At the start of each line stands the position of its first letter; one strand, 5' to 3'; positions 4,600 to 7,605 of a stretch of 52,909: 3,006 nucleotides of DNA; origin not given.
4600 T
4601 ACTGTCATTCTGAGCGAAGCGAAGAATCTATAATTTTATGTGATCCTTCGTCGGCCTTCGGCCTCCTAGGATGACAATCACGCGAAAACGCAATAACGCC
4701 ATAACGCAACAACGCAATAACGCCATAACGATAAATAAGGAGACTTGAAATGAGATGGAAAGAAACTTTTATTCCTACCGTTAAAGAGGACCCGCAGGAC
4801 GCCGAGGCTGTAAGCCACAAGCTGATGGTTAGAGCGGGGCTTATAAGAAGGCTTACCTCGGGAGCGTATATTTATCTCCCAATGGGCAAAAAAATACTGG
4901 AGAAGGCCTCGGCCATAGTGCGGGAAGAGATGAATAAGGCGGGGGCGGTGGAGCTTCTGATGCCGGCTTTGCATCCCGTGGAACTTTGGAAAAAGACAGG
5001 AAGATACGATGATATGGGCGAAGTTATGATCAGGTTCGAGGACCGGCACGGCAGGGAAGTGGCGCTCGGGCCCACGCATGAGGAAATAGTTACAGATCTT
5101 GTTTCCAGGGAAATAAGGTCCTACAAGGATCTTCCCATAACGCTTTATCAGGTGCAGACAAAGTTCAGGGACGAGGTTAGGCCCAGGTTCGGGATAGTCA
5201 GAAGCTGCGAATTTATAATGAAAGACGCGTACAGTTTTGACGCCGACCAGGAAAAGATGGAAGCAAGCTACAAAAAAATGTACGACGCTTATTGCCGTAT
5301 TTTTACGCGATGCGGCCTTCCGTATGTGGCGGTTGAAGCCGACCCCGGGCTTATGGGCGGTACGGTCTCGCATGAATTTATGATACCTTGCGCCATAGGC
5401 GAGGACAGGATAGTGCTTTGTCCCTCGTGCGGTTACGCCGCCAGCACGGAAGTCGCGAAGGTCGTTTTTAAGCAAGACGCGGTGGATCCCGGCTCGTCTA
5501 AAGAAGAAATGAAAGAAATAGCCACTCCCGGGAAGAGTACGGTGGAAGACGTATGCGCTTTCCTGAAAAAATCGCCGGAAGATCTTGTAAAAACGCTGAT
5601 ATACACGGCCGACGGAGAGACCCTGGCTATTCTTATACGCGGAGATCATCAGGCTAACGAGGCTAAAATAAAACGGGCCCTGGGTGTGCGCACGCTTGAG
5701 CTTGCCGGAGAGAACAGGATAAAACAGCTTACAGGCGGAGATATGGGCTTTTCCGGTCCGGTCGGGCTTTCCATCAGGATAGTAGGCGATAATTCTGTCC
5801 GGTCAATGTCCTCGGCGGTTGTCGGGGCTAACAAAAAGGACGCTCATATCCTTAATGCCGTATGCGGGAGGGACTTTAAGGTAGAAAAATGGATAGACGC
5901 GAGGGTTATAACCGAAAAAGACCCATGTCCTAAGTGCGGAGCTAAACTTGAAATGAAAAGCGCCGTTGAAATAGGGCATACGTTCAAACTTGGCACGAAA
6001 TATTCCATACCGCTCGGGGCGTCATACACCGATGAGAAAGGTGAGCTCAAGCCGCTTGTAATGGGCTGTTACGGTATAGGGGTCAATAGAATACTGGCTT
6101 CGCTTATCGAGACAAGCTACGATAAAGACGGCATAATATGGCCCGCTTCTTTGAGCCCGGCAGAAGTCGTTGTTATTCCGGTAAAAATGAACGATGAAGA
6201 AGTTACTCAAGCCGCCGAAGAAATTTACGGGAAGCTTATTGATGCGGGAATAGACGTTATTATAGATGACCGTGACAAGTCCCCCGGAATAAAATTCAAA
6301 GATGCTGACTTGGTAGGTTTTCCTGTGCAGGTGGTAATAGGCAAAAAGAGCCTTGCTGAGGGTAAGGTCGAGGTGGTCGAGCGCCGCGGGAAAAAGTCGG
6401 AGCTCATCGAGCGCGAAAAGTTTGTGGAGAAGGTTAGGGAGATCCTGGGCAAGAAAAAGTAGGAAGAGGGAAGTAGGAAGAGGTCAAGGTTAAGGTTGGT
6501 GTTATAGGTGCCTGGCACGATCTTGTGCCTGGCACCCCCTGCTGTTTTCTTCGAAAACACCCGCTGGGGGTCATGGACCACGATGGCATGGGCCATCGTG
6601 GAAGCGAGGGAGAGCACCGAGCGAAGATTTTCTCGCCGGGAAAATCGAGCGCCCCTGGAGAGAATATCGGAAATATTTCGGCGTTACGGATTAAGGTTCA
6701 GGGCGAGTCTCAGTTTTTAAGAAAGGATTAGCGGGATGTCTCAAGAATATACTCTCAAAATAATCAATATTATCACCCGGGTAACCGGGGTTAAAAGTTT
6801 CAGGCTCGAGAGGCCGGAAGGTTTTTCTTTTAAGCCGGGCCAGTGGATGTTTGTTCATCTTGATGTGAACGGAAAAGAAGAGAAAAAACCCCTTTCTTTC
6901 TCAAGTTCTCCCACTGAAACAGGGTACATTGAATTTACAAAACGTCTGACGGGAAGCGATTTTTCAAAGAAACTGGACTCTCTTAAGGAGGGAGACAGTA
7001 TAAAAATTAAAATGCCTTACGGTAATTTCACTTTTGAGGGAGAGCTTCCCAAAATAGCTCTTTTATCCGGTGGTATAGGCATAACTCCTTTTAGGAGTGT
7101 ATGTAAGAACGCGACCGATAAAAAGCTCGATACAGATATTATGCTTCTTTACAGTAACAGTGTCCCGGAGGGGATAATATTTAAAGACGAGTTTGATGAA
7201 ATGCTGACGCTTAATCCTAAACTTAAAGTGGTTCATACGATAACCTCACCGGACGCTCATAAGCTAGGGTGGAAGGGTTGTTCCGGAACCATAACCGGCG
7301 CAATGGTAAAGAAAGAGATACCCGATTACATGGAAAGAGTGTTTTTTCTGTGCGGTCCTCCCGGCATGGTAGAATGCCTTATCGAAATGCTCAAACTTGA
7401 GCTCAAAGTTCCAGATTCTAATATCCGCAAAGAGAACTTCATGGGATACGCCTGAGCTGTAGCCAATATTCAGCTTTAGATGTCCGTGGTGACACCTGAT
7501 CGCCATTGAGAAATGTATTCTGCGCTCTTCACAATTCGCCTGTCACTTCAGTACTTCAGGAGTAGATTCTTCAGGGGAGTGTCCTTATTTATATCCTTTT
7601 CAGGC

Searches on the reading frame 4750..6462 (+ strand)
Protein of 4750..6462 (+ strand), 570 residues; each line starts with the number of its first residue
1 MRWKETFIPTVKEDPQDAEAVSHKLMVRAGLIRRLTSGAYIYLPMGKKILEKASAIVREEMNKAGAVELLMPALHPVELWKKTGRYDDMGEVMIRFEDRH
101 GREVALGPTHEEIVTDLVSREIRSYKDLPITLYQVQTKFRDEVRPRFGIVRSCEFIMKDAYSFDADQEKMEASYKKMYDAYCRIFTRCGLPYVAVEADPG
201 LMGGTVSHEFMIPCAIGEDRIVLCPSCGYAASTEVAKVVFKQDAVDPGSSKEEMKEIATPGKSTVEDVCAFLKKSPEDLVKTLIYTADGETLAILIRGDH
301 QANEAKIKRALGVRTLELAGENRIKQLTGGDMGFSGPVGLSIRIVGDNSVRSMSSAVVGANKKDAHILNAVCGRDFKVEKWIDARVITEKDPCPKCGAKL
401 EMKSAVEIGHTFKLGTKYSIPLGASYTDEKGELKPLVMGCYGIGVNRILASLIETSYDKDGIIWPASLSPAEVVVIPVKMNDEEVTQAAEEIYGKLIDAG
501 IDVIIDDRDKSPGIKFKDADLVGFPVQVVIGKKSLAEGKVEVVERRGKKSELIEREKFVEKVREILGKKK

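Call 77: search_protein_families(library=pfam, proteins=[window:4750-6462:+], max_evalue=0.001)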
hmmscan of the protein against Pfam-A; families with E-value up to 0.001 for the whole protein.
window:4750-6462:+ (570 aa): 3 families
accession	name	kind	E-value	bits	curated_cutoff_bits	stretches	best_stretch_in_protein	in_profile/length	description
PF00587.30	tRNA-synt_2b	-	1e-29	104.3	29.3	1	95-454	2-177/179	tRNA synthetase class II core domain (G, H, P, S and T)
PF03129.25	HGTP_anticodon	-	6.6e-24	84.3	21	1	472-564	1-93/94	Anticodon binding domain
PF04073.20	tRNA_edit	-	1.2e-22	80.8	25.5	1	259-369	1-115/123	Aminoacyl-tRNA editing domain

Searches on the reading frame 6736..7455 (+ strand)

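Call 77: search_protein_families(library=pfam, proteins=[window:6736-7455:+], max_evalue=0.001)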
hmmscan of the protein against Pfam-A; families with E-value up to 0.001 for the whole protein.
window:6736-7455:+ (239 aa): 2 families
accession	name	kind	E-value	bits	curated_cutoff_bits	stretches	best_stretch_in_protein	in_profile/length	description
PF00175.26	NAD_binding_1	-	9.9e-17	62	22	1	109-214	1-106/109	Oxidoreductase NAD-binding domain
PF00970.30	FAD_binding_6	-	6e-12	46.2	21.1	1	9-99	6-98/99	Oxidoreductase FAD-binding domain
